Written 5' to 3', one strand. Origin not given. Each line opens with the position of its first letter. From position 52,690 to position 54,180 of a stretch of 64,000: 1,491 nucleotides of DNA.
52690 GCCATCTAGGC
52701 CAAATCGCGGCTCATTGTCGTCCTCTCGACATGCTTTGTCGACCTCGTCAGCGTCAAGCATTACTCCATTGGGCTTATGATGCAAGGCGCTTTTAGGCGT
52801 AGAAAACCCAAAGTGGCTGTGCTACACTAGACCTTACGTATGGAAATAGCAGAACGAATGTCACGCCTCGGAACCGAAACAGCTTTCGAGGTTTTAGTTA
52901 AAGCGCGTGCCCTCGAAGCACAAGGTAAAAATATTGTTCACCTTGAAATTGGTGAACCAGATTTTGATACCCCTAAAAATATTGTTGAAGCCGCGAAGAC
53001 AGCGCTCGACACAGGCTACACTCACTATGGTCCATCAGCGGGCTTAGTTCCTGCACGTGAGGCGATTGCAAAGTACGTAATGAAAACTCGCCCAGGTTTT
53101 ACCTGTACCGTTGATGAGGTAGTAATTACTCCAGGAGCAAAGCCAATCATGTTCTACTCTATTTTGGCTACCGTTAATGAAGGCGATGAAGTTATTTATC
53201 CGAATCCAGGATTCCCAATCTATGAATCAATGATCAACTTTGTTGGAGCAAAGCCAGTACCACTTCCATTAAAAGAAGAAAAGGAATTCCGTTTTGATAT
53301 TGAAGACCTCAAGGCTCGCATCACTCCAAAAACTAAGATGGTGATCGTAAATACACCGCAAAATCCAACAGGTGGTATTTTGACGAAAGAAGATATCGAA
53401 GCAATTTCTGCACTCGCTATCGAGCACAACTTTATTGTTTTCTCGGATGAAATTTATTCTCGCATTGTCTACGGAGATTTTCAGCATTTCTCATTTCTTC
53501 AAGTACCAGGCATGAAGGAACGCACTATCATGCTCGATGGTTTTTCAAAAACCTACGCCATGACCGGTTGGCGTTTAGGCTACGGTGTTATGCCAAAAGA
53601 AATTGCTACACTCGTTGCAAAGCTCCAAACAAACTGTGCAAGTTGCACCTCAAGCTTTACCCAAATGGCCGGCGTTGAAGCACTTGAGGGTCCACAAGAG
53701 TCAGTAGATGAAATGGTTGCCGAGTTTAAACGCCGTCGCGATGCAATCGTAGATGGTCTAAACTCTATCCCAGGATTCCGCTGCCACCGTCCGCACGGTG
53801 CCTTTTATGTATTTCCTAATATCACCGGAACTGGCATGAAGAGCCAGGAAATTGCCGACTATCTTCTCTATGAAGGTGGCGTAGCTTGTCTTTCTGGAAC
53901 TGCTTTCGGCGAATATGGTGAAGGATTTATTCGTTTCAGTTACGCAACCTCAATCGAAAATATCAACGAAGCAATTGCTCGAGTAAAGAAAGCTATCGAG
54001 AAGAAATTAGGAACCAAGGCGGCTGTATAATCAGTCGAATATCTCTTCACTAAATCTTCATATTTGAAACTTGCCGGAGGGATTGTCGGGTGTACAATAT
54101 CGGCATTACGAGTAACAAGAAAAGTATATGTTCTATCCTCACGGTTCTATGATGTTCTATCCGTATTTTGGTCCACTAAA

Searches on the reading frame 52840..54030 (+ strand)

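Call 31: search_protein_families(library=pfam, proteins=[window:52840-54030:+])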
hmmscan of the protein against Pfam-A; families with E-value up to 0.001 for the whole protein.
window:52840-54030:+ (396 aa): 4 families
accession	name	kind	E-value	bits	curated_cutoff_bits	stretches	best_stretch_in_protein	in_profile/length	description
PF00155.27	Aminotran_1_2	-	2.1e-75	254.7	19.7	1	31-381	2-360/361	Aminotransferase class I and II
PF01041.23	DegT_DnrJ_EryC1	-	4.9e-08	33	19.8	1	110-203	59-145/360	DegT/DnrJ/EryC1/StrS aminotransferase family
PF01053.26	Cys_Met_Meta_PP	-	1.7e-06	27.3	27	1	105-205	81-175/381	Cys/Met metabolism PLP-dependent enzyme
PF00266.25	Aminotran_5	-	0.00025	20.6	21.5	0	108-203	81-175/371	Aminotransferase class-V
